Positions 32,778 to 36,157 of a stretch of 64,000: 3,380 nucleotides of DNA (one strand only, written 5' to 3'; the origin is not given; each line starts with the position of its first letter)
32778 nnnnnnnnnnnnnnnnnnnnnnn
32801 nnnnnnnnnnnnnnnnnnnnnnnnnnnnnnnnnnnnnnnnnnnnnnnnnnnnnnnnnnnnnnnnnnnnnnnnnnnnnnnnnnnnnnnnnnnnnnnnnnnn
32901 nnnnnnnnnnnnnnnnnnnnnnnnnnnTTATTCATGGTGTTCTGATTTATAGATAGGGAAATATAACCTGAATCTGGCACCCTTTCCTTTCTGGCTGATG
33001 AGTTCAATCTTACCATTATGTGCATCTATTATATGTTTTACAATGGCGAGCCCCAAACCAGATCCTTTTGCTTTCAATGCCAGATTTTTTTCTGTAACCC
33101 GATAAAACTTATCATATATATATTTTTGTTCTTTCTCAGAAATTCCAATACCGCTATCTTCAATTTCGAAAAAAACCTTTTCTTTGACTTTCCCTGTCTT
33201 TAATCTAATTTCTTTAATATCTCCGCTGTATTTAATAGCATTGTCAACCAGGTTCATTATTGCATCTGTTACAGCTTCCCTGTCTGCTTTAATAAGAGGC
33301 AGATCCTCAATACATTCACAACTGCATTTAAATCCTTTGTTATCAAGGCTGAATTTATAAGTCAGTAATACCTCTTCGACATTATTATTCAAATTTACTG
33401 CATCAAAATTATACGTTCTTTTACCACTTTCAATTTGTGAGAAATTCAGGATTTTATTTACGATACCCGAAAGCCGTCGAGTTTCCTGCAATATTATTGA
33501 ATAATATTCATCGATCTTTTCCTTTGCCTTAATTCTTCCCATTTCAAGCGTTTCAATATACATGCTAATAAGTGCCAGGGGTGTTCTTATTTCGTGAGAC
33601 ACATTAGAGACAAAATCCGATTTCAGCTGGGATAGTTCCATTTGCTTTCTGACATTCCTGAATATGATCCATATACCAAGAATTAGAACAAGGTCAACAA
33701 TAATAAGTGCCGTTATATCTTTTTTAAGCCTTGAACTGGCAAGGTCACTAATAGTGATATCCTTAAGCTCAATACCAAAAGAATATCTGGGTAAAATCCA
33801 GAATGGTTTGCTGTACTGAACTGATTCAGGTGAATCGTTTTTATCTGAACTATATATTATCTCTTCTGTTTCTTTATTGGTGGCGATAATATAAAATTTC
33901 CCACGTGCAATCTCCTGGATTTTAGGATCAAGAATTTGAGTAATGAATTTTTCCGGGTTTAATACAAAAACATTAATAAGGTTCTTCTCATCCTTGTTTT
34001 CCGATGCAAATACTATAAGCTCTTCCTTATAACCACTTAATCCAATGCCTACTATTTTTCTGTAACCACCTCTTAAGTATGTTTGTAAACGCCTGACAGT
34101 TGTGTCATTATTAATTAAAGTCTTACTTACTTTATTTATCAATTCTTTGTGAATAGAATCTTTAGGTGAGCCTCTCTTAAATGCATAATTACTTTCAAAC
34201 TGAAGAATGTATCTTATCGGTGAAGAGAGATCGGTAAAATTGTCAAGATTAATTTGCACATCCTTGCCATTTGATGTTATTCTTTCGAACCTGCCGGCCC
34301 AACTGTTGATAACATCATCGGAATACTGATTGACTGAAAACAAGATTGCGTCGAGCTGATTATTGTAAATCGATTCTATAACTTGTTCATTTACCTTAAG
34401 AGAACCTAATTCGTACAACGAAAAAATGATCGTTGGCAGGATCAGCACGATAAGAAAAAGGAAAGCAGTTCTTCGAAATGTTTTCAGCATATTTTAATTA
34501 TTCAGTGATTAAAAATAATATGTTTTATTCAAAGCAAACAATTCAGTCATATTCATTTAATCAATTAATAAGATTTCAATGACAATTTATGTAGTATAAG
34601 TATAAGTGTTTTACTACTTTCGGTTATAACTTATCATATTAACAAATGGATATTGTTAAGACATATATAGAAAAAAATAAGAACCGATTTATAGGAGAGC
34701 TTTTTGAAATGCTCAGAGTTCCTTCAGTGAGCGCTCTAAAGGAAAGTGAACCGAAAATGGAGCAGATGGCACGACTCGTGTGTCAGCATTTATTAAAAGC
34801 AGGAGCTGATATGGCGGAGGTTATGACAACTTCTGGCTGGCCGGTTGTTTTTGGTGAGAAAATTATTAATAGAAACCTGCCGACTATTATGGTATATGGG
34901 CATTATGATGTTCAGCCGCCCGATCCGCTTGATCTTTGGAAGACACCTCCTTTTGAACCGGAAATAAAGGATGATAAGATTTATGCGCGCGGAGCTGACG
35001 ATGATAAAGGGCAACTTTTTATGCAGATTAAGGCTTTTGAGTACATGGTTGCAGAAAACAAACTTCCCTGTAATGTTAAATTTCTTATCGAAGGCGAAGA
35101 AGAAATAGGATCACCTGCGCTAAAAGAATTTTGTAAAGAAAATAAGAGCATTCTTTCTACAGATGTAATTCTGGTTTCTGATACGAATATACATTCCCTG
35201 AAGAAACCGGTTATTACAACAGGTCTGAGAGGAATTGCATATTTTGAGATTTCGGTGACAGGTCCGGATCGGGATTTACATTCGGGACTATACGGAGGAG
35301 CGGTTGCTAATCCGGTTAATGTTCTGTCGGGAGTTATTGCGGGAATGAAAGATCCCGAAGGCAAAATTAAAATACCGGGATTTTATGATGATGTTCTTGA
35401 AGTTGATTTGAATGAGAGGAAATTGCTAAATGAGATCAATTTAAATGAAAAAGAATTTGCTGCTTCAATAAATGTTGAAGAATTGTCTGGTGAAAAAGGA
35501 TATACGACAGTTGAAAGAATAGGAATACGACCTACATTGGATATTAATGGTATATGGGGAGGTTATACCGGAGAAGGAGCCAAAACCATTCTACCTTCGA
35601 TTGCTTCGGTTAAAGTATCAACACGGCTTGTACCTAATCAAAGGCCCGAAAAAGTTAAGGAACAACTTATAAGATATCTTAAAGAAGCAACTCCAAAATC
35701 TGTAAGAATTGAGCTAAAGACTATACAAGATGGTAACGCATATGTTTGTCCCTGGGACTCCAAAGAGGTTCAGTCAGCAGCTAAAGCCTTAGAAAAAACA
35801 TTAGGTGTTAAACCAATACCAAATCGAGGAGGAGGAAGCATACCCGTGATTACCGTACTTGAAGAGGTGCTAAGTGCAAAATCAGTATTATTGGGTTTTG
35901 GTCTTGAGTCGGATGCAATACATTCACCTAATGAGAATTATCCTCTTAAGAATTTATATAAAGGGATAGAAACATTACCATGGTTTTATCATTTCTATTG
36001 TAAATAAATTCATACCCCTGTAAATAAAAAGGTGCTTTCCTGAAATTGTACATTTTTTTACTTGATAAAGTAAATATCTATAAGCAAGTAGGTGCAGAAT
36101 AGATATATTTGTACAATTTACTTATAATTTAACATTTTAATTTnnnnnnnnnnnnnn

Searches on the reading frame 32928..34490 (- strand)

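Call 93: search_protein_families(library=pfam, proteins=[window:32928-34490:-], max_evalue=0.001)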
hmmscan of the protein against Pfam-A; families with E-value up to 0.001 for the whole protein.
window:32928-34490:- (520 aa): 3 families
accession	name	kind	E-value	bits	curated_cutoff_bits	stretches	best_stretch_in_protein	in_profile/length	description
PF02518.31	HATPase_c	-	5.3e-24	85.2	26.4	1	403-513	2-109/111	Histidine kinase-, DNA gyrase B-, and HSP90-like ATPase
PF00512.31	HisKA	-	4.5e-19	68.7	26.9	1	290-356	2-66/66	His Kinase A (phospho-acceptor) domain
PF14501.12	HATPase_c_5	-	3.4e-05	24.1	22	1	406-500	5-91/102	GHKL domain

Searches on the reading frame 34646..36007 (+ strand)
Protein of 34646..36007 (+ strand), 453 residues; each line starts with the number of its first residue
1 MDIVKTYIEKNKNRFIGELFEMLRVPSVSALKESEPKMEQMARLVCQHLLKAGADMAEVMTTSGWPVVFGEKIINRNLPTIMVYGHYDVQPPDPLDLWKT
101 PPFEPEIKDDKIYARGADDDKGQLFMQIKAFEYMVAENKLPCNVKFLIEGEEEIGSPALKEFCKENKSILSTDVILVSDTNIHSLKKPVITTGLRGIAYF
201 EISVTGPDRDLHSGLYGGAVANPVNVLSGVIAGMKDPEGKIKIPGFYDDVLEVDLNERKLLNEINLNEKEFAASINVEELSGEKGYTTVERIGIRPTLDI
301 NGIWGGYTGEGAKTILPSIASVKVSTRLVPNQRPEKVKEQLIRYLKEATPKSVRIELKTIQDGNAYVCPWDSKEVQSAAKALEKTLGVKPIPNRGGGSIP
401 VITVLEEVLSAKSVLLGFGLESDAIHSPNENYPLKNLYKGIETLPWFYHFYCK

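Call 93: search_protein_families(library=pfam, proteins=[window:34646-36007:+], max_evalue=0.001)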
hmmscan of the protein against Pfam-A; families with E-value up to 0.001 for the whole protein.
window:34646-36007:+ (453 aa): 2 families
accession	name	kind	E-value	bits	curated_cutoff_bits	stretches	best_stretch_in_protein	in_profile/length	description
PF01546.33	Peptidase_M20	-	3.1e-32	112.6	24.6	1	82-444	1-200/206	Peptidase family M20/M25/M40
PF07687.19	M20_dimer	-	1.8e-16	60.4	21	1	192-351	1-105/107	Peptidase dimerisation domain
